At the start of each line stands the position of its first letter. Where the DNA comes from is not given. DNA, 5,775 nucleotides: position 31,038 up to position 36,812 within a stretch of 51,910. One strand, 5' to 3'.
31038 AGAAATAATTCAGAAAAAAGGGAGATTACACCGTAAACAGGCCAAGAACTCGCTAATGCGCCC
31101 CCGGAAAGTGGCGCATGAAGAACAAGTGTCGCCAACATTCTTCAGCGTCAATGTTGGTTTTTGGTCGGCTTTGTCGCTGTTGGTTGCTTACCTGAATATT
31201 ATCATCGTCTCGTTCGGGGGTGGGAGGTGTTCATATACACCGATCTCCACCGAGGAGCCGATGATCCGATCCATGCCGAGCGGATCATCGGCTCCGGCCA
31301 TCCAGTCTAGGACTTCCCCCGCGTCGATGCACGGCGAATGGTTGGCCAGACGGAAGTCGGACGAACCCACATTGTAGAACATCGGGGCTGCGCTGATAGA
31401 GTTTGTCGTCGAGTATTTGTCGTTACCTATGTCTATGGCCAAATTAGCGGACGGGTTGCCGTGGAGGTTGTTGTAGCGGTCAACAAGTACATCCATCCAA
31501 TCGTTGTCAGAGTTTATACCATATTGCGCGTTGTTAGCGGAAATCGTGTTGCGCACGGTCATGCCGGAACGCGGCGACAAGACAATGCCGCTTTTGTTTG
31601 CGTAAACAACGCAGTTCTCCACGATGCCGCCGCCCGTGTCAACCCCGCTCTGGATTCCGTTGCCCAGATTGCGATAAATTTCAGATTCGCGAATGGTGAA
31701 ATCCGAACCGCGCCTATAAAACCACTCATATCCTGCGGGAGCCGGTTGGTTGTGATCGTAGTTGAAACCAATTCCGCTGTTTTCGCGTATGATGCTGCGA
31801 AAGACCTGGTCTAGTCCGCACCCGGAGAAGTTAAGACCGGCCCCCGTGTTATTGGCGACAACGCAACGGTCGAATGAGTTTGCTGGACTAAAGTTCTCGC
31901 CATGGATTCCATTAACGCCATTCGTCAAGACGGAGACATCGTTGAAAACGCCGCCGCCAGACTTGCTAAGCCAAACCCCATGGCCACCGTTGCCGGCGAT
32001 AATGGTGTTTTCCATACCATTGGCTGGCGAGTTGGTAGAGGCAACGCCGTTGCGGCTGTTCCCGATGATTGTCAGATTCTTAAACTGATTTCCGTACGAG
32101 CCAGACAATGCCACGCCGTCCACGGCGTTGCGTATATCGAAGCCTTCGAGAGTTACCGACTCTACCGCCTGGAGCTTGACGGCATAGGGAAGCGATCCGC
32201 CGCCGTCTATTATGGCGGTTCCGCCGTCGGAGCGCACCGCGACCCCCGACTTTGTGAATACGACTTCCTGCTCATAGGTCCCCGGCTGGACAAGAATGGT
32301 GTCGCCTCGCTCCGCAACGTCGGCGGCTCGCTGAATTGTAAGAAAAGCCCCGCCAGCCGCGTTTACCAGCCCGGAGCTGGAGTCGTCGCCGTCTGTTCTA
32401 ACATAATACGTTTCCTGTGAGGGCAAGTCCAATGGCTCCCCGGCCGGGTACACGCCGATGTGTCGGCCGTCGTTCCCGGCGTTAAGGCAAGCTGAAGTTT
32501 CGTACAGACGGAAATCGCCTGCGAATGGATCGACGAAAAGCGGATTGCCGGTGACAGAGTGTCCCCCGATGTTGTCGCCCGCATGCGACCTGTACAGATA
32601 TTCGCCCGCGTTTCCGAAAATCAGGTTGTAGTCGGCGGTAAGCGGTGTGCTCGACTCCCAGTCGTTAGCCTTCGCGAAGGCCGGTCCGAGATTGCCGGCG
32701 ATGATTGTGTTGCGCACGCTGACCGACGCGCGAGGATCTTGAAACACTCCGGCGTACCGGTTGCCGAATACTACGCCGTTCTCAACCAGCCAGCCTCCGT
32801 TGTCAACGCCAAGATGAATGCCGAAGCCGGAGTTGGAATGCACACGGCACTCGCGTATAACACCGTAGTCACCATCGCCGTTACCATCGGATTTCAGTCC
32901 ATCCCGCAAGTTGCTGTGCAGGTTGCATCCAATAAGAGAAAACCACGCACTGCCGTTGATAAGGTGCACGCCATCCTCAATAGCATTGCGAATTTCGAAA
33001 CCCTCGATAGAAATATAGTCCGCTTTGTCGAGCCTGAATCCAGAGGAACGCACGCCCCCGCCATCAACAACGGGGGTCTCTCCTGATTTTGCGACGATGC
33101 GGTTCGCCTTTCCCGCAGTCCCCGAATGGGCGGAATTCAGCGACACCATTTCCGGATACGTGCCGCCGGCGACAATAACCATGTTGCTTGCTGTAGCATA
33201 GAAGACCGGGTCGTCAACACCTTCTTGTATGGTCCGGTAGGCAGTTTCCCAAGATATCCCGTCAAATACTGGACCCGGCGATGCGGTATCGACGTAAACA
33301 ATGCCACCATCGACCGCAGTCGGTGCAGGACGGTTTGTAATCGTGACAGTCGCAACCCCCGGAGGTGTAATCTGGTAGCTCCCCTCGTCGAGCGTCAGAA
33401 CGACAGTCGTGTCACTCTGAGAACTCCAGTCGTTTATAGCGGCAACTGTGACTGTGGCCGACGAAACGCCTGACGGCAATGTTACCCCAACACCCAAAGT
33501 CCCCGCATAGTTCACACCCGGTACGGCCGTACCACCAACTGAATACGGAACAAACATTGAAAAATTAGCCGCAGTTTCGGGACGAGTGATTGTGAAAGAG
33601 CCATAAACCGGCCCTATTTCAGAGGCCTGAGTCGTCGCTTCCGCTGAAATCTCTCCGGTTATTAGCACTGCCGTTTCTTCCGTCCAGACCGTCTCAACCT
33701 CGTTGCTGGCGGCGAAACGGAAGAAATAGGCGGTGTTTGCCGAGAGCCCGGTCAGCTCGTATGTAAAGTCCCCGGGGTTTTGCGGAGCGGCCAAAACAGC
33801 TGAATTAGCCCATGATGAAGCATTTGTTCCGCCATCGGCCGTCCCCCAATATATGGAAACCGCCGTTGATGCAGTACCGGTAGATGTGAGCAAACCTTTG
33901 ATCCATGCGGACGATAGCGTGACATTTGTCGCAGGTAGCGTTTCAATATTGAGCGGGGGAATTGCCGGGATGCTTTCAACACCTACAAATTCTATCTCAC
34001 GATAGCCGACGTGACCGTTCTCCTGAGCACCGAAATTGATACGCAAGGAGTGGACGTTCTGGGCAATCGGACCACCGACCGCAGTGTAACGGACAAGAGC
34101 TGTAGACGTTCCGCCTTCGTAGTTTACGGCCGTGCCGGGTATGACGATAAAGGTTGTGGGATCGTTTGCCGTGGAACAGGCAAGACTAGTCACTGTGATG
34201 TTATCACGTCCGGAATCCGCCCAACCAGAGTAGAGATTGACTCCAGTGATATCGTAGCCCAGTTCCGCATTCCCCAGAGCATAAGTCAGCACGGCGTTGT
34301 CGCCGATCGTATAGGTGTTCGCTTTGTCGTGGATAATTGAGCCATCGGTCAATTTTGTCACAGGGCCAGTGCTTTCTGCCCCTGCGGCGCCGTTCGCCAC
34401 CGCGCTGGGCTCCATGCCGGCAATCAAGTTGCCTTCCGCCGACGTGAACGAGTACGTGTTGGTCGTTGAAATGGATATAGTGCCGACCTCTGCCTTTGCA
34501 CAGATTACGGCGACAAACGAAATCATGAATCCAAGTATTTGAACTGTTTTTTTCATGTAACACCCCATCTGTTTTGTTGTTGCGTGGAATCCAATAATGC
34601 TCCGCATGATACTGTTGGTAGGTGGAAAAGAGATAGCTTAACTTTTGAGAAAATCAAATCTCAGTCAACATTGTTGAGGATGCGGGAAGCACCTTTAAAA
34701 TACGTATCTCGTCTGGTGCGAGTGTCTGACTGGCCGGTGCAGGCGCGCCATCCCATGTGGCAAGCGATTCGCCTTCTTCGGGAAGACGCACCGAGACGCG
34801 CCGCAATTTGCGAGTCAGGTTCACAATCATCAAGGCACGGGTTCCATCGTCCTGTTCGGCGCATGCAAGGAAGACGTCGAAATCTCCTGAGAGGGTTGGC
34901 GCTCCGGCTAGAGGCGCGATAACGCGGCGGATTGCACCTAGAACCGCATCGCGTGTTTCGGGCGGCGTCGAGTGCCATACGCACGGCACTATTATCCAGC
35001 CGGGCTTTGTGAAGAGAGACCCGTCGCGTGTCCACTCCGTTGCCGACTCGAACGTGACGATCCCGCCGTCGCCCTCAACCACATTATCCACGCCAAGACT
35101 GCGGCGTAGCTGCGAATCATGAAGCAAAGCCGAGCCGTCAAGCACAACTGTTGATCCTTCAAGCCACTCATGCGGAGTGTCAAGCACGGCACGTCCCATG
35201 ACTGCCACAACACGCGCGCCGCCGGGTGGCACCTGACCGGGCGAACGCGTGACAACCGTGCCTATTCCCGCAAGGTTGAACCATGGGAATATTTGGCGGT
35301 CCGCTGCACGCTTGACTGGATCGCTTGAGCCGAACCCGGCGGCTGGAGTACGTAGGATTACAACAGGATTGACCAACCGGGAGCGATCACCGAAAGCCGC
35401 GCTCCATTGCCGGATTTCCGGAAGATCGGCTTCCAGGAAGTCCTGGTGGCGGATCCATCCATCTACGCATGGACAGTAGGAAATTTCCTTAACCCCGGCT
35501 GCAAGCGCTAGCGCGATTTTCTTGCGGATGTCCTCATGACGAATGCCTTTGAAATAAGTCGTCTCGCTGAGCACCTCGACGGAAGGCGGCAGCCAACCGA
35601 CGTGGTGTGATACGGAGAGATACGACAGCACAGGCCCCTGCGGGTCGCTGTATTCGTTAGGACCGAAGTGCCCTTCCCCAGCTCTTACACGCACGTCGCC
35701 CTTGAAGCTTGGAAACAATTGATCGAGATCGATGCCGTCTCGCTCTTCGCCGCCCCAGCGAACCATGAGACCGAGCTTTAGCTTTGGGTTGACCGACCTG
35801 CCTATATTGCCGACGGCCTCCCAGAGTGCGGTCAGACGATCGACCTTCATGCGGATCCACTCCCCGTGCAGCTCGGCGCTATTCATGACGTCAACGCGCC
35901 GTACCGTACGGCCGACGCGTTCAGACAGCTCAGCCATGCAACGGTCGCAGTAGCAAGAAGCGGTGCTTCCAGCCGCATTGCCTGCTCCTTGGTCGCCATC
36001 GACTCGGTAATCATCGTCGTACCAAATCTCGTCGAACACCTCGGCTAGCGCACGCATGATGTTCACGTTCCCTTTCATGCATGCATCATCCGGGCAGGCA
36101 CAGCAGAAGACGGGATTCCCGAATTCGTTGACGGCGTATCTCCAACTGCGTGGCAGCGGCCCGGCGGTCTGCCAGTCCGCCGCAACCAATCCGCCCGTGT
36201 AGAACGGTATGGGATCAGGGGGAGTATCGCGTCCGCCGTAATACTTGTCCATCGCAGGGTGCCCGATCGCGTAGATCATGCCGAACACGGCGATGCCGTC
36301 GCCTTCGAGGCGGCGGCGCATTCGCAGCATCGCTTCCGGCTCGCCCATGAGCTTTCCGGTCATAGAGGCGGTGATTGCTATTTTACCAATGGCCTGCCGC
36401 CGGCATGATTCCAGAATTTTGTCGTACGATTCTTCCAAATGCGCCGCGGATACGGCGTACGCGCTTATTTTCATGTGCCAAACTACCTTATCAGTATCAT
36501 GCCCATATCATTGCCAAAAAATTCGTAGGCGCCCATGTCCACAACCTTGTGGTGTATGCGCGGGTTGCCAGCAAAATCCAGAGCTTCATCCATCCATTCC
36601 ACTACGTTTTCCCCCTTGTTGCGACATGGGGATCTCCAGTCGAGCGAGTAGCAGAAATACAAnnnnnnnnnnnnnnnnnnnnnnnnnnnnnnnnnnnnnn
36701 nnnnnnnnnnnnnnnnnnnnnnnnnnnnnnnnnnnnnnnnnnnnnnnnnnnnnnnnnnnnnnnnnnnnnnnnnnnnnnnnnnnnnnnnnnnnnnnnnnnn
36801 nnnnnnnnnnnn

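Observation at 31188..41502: Secreted beta-helix paralogs share a conserved signal peptide and an unclassified ultra-short C-terminal tail ending M-[MI]-[IL]-[VFI]-R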

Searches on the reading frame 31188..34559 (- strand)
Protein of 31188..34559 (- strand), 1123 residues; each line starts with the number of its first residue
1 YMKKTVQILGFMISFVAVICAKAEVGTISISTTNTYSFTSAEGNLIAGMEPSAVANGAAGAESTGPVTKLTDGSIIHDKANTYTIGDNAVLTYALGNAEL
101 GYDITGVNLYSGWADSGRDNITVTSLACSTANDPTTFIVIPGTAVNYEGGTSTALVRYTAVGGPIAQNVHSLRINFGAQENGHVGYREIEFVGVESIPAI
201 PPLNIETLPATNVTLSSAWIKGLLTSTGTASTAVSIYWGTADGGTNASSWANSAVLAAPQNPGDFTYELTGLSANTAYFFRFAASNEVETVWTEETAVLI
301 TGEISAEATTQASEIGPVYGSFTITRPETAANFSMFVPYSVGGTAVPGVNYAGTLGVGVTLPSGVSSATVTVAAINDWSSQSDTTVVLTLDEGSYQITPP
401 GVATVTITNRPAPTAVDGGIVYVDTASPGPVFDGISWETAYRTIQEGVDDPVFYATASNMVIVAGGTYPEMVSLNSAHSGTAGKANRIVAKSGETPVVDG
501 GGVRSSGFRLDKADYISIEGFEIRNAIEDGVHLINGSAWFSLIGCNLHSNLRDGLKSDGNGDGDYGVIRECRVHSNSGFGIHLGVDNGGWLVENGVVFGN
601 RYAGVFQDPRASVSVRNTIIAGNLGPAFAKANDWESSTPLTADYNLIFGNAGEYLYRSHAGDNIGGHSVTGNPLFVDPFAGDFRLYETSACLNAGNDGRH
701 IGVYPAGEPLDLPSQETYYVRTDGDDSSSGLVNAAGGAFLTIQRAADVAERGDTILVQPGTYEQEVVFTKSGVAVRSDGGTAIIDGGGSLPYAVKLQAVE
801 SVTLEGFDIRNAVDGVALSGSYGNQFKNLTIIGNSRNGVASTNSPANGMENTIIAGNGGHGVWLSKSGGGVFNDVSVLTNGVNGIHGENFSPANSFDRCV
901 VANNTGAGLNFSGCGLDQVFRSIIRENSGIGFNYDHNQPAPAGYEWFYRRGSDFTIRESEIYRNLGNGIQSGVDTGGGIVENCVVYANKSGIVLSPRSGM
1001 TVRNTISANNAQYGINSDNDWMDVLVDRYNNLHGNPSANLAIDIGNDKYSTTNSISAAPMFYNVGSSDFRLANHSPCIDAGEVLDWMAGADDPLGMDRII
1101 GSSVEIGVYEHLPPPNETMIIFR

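Call 6: search_protein_families(library=ncbifam, proteins=[window:31188-34559:-], max_evalue=0.01)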
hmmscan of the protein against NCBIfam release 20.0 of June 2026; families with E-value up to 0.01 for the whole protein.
window:31188-34559:- (1123 aa): 3 families
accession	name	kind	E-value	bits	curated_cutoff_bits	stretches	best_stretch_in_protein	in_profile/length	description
TIGR04247.1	NosD_copper_fam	subfamily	3.8e-06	25.7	300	1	742-812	1-67/377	nitrous oxide reductase family maturation protein NosD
NF041518.1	choice_anch_Q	domain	4.2e-05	23.7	25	1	1067-1110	15-56/58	choice-of-anchor Q domain-containing protein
NF047854.1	LIC10774_subfam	equivalog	0.003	16.6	380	0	716-766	59-107/358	LIC10774/LIC10365 family surface protein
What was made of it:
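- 31230..31361 (-): p2 choice-of-anchor Q-like cap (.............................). NF041518 at 23.7 bits, just under the cut-off of 25 (call 6).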

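Call 7: search_protein_families(library=pfam, proteins=[window:31188-34559:-], max_evalue=0.01)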
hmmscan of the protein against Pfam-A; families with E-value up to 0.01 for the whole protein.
window:31188-34559:- (1123 aa): 5 families
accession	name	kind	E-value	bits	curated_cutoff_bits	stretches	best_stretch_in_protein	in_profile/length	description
PF13229.12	Beta_helix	-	5.3e-29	101.3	25.9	3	795-935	4-145/158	Right handed beta helix region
PF05048.19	NosD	-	5.4e-13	49.3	23.6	1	791-935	16-157/212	Periplasmic copper-binding protein (NosD)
PF17161.10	DUF5123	-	1.5e-07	32.9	35.1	0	980-1076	3-103/113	Domain of unknown function (DUF5123)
PF16656.11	Pur_ac_phosph_N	-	0.00036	21.5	30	1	227-295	21-88/93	Purple acid Phosphatase, N-terminal domain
PF16655.11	PhoD_N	-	0.0092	16.9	30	0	232-291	26-85/90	PhoD-like phosphatase, N-terminal domain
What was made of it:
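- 31188..34556 (-): p2: a 1122-aa secreted protein with an N-terminal non-helix region and two beta-helix modules, ending in choice-of-anchor Q plus the tail. Pfam Beta_helix 5.3e-29 (call 7).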

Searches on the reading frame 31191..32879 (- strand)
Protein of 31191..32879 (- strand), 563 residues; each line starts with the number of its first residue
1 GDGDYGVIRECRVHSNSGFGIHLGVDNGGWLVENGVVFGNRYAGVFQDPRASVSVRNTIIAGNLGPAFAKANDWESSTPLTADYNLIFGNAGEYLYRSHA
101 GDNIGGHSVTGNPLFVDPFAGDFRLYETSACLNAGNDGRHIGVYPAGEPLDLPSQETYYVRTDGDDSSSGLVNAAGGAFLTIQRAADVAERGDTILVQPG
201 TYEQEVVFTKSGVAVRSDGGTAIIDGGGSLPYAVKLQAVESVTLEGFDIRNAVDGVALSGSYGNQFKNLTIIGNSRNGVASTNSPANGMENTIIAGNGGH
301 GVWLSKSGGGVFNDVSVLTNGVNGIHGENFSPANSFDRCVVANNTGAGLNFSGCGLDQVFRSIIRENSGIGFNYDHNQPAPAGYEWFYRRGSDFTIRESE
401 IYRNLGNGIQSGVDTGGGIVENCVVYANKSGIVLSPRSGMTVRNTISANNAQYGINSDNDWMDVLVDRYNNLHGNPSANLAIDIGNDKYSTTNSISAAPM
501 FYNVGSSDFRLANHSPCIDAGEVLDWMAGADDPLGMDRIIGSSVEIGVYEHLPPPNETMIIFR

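Call 57: predict_structure(alignment_id=A4)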
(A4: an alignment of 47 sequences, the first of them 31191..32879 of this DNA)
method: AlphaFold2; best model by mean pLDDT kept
length: 563 residues; sequences in the alignment: 47
mean_pLDDT: 78.3   pTM: 0.70
mean pLDDT of the five models: 78.3, 75.9, 75.4, 72.1, 69.7
residues with pLDDT >= 90: 147; 70-90: 276; 50-70: 88; < 50: 52
segments of 3 or more residues with pLDDT < 50: 97-100, 175-178, 355-362, 370-374, 461-467, 475-487
pLDDT, mean of each block of 10 residues (from residue 1): 75 90 85 92 87 92 85 69 87 55 71 82 86 86 73 74 56 49 80 81 81 79 77 81 87 84 87 91 85 95 86 96 89 87 96 58 50 52 53 87 96 82 94 80 91 79 48 47 45 79 90 89 87 80 83 61 65
secondary structure, 60 per line:
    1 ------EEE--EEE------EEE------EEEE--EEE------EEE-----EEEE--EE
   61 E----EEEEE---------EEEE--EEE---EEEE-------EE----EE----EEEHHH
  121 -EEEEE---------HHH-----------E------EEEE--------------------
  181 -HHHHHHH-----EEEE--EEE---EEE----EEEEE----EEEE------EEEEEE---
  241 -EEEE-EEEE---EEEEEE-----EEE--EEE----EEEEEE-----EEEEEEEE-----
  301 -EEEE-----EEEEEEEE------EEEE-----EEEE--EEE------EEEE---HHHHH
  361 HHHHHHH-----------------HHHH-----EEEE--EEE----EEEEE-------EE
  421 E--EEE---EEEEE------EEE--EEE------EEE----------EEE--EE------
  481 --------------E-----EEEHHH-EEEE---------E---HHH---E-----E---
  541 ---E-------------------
elements in order: E7-9 E12-14 E21-23 E30-33 E36-38 E45-47 E53-56 E59-61 E66-70 E80-83 E86-88 E92-95 E115-117 E122-126 E157-160 H182-188 E194-197 E200-202 E206-208 E213-217 E222-225 E232-237 E242-245 E247-250 E254-259 E265-267 E270-272 E277-282 E288-295 E302-305 E311-318 E325-328 E334-337 E340-342 E349-352 H356-367 H385-388 E394-397 E400-402 E407-411 E419-421 E424-426 E430-434 E441-443 E446-448 E455-457 E468-470 E501-503 E508-511
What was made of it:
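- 31191..31229 (-): p2 tail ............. (13 aa). AF2 gives pLDDT 61-65 with no strand (call 57).
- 32397..32411 (-): p2 internal junction strand TYYVR. AF2 predicts a beta-strand here (model residues 157-160, call 57).
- AF2 predicts that junction as a strand (call 57).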

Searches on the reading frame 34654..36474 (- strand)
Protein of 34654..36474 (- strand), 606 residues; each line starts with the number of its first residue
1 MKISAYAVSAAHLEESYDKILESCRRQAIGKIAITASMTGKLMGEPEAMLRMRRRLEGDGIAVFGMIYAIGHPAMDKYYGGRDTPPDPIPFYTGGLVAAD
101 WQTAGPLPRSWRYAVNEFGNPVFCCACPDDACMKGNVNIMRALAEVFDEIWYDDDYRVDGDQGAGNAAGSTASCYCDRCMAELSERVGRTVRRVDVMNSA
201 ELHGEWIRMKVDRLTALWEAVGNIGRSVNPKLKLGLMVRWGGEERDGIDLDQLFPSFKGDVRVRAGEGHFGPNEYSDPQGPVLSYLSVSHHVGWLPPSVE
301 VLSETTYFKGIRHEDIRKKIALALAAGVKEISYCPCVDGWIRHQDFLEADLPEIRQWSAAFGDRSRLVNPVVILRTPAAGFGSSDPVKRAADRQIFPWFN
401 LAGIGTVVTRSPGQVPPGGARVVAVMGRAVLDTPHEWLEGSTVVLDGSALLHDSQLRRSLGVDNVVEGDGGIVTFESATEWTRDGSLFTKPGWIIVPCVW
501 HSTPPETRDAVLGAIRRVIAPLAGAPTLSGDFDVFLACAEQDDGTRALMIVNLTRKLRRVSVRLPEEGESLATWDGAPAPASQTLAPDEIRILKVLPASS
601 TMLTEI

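Call 6: search_protein_families(library=ncbifam, proteins=[window:34654-36474:-], max_evalue=0.01)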
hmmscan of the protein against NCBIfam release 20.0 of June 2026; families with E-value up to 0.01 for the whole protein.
window:34654-36474:- (606 aa): 0 families

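Call 7: search_protein_families(library=pfam, proteins=[window:34654-36474:-], max_evalue=0.01)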
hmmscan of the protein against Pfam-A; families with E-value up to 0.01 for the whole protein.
window:34654-36474:- (606 aa): 0 families

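Call 28: find_encoding_contigs(protein=window:34654-36474:-, flank=10000, max_places=4)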
Protein window:34654-36474:- (606 aa): 2 contigs read that carry it; 1 place shown.
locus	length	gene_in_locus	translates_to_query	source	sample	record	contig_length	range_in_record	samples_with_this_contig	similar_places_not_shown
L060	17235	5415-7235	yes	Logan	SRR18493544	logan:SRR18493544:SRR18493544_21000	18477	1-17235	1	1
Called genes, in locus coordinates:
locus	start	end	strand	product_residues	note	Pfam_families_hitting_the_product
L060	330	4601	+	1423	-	PF22842:Pel9A-like_beta_helix, PF13229:Beta_helix, PF05048:NosD, PF22842:Pel9A-like_beta_helix, PF13229:Beta_helix, PF05048:NosD, PF13229:Beta_helix, PF22842:Pel9A-like_beta_helix, +4 more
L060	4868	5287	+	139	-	PF22842:Pel9A-like_beta_helix (weak)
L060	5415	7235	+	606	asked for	-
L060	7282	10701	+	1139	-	PF22842:Pel9A-like_beta_helix, PF13229:Beta_helix, PF17161:DUF5123 (faint), PF22842:Pel9A-like_beta_helix, PF05048:NosD, PF13229:Beta_helix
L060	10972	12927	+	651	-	PF00330:Aconitase, PF00694:Aconitase_C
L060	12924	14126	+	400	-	PF22020:RlmL_1st, PF02926:THUMP, PF01170:UPF0020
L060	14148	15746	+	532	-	PF21922:PBP_dimer_2 (weak), PF00905:Transpeptidase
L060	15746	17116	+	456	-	PF01098:FTSW_RODA_SPOVE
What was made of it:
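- Tried and rejected: The locus was found through the 606-aa neighbour instead (call 28).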

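Call 78: search_solved_structures(query=window:34654-36474:-, max_evalue=1)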
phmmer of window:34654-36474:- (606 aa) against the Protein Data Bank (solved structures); distinct sequences matched with E-value up to 1: 0.

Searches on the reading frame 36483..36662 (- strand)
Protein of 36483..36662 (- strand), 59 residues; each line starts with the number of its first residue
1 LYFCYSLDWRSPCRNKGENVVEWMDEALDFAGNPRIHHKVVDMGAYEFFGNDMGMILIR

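Call 6: search_protein_families(library=ncbifam, proteins=[window:36483-36662:-], max_evalue=0.01)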
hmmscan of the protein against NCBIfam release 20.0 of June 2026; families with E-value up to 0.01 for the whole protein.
window:36483-36662:- (59 aa): 1 family
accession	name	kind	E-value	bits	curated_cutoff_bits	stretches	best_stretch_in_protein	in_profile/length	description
NF041518.1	choice_anch_Q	domain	3.8e-07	30.3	25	1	7-48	19-57/58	choice-of-anchor Q domain-containing protein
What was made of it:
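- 36483..36695 (-): Remnant gene, C-terminal frame: choice-of-anchor Q cap plus the tail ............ (tail at 36486-36521). It is out of frame with the N-terminal part. NF041518 at 30.3 bits (call 6).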

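Call 7: search_protein_families(library=pfam, proteins=[window:36483-36662:-], max_evalue=0.01)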
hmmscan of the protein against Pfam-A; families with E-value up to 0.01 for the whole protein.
window:36483-36662:- (59 aa): 0 families
